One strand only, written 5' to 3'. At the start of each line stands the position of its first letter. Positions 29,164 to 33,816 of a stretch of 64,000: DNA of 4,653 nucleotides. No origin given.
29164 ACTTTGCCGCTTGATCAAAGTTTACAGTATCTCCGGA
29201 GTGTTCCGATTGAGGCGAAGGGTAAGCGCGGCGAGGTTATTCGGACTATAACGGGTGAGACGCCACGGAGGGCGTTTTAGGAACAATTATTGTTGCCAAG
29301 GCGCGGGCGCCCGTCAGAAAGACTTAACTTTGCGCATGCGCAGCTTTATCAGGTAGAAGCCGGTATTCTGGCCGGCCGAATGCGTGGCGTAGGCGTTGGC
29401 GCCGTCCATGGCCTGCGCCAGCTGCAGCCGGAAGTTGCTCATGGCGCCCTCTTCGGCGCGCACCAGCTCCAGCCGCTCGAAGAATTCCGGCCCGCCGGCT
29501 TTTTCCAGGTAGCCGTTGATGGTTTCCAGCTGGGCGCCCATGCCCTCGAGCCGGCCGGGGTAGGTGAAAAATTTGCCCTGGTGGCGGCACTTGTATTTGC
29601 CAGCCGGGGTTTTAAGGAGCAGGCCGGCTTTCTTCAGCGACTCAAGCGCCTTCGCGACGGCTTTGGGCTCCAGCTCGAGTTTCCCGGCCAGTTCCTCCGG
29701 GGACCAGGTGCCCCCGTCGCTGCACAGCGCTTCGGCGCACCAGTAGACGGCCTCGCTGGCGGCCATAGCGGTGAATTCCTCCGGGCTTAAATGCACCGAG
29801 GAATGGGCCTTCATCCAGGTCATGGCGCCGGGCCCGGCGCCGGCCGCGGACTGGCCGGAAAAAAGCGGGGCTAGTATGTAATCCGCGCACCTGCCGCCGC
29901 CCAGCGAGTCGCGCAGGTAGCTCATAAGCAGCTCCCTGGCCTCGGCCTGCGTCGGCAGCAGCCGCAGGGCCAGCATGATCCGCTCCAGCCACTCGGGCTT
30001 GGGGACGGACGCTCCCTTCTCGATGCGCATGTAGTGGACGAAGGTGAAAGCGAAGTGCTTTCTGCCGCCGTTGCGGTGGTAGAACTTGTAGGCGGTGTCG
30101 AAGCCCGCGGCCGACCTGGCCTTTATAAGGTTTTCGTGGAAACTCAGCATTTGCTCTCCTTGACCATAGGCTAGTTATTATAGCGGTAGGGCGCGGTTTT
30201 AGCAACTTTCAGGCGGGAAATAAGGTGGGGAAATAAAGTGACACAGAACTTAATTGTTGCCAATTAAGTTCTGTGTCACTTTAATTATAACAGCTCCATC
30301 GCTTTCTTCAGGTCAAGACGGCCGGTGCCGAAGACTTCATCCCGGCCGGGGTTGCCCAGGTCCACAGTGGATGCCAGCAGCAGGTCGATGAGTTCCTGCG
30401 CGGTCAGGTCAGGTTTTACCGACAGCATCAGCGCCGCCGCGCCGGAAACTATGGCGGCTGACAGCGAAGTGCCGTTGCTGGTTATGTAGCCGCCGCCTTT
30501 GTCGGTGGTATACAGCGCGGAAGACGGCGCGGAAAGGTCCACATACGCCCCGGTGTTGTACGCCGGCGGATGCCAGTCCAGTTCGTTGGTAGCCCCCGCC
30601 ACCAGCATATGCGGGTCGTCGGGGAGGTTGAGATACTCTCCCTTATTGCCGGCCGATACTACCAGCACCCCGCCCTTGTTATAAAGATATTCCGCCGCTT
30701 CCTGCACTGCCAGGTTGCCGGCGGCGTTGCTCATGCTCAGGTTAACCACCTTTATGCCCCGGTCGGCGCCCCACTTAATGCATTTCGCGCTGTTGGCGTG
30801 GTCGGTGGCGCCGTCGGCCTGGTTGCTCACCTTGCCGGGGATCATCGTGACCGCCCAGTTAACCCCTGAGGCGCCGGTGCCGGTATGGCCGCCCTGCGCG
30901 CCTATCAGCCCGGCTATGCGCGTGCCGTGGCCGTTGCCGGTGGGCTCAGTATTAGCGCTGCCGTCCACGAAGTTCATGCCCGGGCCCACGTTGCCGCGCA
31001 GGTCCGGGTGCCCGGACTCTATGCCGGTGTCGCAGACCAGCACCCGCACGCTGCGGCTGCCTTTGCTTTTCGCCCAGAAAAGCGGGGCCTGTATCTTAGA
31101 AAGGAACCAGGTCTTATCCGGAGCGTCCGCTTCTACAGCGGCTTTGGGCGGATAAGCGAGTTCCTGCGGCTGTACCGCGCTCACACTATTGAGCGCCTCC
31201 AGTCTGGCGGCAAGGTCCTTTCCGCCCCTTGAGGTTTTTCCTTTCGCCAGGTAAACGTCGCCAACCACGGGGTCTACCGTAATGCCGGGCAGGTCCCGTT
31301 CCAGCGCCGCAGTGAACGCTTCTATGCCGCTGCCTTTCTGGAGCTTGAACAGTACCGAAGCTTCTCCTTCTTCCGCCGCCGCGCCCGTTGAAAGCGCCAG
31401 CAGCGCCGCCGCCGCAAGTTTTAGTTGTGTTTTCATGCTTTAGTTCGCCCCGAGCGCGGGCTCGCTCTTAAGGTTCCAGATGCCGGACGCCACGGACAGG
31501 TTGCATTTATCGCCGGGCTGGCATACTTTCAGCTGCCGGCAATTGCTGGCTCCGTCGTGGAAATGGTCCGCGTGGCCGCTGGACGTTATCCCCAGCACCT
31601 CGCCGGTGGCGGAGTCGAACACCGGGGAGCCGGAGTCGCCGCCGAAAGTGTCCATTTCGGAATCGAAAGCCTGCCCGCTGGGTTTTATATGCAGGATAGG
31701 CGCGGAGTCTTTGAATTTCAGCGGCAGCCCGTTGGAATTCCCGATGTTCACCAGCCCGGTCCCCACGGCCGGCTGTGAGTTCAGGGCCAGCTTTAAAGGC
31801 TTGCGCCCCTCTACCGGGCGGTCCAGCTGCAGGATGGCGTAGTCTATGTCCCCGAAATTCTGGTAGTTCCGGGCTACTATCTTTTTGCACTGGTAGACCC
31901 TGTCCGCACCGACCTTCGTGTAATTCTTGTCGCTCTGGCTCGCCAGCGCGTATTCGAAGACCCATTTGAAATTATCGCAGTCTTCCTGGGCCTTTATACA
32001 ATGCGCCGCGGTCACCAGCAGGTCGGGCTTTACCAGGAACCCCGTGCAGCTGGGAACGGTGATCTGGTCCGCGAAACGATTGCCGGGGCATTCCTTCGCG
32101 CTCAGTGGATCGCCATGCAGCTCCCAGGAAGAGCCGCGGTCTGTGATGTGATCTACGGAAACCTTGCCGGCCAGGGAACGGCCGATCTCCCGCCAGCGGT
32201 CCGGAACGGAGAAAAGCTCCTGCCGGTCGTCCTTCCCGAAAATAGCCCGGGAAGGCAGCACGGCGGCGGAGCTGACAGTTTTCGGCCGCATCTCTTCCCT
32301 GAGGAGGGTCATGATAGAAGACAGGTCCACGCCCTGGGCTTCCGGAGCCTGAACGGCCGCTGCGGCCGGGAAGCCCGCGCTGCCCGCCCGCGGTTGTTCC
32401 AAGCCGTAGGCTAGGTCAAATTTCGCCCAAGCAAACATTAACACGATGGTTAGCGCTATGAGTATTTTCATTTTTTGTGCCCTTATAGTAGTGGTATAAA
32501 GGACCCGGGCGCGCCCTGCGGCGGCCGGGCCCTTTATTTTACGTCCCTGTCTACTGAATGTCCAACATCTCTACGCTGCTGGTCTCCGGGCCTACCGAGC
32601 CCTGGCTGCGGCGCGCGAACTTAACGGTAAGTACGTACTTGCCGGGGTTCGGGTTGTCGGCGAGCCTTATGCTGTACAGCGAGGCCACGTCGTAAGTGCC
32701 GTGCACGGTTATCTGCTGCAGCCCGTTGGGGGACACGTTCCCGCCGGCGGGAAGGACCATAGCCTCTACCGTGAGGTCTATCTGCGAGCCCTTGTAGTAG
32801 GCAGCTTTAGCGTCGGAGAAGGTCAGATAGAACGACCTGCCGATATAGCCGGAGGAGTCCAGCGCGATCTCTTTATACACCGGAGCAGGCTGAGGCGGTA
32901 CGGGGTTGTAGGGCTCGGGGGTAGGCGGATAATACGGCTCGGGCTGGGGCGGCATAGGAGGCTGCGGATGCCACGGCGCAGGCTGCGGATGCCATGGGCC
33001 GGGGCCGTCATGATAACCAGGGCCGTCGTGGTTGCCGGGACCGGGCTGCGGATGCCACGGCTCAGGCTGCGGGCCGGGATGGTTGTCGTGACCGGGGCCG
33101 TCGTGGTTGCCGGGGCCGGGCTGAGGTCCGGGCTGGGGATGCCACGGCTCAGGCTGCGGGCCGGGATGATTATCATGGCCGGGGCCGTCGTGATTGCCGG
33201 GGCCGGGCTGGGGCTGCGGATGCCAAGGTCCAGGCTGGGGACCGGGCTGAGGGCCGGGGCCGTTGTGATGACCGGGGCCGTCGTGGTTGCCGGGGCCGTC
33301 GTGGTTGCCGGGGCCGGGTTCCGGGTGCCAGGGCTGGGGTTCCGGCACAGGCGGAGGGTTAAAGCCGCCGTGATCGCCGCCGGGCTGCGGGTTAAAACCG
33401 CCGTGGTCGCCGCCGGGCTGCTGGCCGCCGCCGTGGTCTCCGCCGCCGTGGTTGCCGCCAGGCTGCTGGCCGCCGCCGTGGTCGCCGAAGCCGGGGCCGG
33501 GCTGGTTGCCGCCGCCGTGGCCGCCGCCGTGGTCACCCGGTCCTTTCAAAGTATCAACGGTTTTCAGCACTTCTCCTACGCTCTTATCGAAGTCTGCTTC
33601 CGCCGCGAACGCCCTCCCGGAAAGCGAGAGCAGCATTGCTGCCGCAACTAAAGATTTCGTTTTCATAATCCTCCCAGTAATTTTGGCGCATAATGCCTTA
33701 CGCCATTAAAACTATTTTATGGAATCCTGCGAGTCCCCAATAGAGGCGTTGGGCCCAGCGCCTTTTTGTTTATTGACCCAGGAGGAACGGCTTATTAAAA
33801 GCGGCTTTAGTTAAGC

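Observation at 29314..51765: Four paralogous HTH/winged-helix regulators interleaved with the cassettes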

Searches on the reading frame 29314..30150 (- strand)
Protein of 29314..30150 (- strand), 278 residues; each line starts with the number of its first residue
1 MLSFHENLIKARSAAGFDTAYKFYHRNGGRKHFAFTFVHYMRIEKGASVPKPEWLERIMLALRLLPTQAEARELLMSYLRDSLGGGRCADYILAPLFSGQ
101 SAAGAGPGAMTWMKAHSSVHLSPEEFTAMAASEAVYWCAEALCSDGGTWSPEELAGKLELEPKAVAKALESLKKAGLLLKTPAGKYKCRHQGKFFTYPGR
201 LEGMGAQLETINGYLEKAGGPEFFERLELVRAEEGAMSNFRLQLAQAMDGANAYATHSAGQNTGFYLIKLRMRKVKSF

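Call 4: search_protein_families(library=pfam, proteins=[window:29314-30150:-], max_evalue=0.01)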
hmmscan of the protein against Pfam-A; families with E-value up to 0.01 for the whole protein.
window:29314-30150:- (278 aa): 1 family
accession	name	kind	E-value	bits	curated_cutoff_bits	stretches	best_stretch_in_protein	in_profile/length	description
PF14394.12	DUF4423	-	0.00041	20.6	30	1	114-188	3-76/165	Domain of unknown function (DUF4423)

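Call 5: search_protein_families(library=ncbifam, proteins=[window:29314-30150:-], max_evalue=0.01)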
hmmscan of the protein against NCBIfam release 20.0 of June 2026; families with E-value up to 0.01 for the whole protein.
window:29314-30150:- (278 aa): 1 family
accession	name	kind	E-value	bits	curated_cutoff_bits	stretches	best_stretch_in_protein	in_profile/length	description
NF033788.1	HTH_metalloreg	subfamily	0.0024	17.6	55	1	141-185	19-62/77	metalloregulator ArsR/SmtB family transcription factor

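Call 68: find_homologous_proteins(query=window:29314-30150:-)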
Query window:29314-30150:- (278 aa): 60 proteins with E <= 0.001 among 6627 candidates.
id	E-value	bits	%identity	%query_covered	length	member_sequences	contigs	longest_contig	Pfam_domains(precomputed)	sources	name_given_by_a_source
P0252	3.3e-183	625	100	100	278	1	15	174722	-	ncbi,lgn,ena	-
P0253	1.2e-160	551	87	100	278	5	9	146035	-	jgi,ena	-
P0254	3.4e-160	549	88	99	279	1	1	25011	-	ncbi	-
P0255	2.1e-159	547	88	99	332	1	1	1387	-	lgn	-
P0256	3.6e-158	543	86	100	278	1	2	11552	-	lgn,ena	-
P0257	2.4e-157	540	85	100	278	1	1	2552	-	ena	-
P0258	3.3e-157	540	85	100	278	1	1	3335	PF14394.13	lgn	-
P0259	2.7e-155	533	84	100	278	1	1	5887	PF14394.13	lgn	-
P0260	7.8e-155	532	85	100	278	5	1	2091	-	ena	-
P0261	2.7e-154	530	84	99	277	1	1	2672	-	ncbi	-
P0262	1.8e-153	527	84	100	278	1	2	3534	PF14394.13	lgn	-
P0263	8.7e-153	525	83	100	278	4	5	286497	-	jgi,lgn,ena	-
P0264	1.7e-152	524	83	100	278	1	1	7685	-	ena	-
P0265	1.6e-150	518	83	100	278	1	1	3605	-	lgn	-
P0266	5.0e-150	516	81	100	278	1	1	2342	-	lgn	-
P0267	1.3e-147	508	80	99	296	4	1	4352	PF14394.13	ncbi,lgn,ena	-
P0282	4.6e-117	408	65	100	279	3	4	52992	PF14394.13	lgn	-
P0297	9.7e-92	325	56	100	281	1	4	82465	-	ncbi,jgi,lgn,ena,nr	ncbi:MAG: hypothetical protein A2234_02330 [Elusimicrobia bacterium RIFOXYA2_FULL_58_8]|nr:MAG: hypo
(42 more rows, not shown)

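Call 69: find_encoding_contigs(protein=P0263, flank=4000, max_places=2)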
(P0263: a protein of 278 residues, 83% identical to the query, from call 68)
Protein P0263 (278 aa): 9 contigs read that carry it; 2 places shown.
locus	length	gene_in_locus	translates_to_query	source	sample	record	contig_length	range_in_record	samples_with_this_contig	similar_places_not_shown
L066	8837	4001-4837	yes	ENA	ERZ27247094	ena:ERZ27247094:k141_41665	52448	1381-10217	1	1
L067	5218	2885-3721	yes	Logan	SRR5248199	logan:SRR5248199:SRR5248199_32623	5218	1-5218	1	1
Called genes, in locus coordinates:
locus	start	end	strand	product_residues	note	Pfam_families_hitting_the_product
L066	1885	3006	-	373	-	-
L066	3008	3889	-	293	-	PF03448:MgtE_N (faint), PF14841:FliG_M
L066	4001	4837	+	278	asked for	-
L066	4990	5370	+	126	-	PF00072:Response_reg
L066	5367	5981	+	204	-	-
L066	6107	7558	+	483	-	PF07690:MFS_1, PF00854:PTR2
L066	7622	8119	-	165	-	PF00027:cNMP_binding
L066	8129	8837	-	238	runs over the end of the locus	-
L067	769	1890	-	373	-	-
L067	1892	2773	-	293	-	PF03448:MgtE_N (faint), PF14841:FliG_M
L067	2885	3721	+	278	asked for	-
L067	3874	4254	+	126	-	PF00072:Response_reg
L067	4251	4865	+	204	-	-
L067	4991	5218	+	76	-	?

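Call 70: find_encoding_contigs(protein=P0297, flank=4000, max_places=2)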
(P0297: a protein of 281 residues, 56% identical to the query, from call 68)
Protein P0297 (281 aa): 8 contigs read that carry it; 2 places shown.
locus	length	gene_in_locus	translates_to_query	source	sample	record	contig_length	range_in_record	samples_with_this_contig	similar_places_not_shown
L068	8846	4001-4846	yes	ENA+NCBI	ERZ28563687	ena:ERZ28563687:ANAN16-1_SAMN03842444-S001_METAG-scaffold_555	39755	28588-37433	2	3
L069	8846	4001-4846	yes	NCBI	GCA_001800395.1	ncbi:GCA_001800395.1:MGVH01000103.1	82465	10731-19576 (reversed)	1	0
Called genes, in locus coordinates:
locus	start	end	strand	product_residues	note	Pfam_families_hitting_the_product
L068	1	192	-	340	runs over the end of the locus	PF00158:Sigma54_activat, PF00004:AAA (weak), PF07724:AAA_2, PF07728:AAA_5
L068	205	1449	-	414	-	PF22842:Pel9A-like_beta_helix (weak), PF05048:NosD, PF13229:Beta_helix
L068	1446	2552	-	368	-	PF00004:AAA (weak), PF07724:AAA_2, PF07728:AAA_5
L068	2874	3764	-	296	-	-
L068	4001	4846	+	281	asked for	-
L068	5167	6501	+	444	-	-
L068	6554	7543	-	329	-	PF01073:3Beta_HSD, PF01370:Epimerase, PF02719:Polysacc_synt_2 (faint), PF04321:RmlD_sub_bind, PF05368:NmrA, PF13460:NAD_binding_10, PF16363:GDP_Man_Dehyd, PF07993:NAD_binding_4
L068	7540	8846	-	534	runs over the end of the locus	PF00501:AMP-binding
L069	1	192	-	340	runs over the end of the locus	PF00158:Sigma54_activat, PF00004:AAA (weak), PF07724:AAA_2, PF07728:AAA_5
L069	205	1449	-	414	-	PF22842:Pel9A-like_beta_helix (weak), PF05048:NosD, PF13229:Beta_helix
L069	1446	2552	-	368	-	PF00004:AAA (weak), PF07724:AAA_2, PF07728:AAA_5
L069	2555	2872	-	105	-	-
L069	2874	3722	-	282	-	-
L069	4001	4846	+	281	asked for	-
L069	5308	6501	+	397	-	-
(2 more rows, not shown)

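Call 79: find_encoding_contigs(protein=P0252, flank=1000, max_places=3)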
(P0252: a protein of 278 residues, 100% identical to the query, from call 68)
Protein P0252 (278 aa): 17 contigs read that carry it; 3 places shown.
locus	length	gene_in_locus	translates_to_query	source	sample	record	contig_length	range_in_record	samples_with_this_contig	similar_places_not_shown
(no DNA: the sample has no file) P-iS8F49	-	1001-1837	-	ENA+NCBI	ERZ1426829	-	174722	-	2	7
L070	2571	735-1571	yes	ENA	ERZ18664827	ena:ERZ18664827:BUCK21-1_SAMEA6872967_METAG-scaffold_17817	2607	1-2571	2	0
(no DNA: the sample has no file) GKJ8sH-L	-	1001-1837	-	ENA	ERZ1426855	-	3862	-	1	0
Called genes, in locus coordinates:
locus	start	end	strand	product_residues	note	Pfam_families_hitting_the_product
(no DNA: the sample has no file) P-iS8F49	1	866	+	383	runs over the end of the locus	PF00082:Peptidase_S8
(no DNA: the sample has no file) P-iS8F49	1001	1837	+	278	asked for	-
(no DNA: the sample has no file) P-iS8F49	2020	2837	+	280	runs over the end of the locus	-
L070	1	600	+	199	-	?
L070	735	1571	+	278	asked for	-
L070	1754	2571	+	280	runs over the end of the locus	-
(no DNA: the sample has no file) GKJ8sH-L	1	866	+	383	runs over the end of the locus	PF00082:Peptidase_S8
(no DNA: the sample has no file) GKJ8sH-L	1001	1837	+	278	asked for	-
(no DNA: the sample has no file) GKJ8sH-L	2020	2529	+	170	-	?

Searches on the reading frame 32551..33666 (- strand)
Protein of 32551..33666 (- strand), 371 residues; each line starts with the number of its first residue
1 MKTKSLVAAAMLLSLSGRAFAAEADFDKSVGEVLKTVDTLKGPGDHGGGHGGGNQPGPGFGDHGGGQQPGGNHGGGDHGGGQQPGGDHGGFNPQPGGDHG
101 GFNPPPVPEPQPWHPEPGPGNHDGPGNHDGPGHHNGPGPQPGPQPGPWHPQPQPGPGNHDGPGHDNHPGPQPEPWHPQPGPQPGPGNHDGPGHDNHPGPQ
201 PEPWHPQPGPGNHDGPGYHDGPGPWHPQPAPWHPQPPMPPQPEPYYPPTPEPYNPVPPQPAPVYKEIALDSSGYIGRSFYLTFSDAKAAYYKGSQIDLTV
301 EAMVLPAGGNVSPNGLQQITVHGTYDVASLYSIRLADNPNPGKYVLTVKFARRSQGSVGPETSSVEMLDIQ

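Call 13: search_protein_families(library=pfam, proteins=[window:32551-33666:-], max_evalue=0.001)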
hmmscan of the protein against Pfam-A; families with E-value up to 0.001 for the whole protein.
window:32551-33666:- (371 aa): 0 families
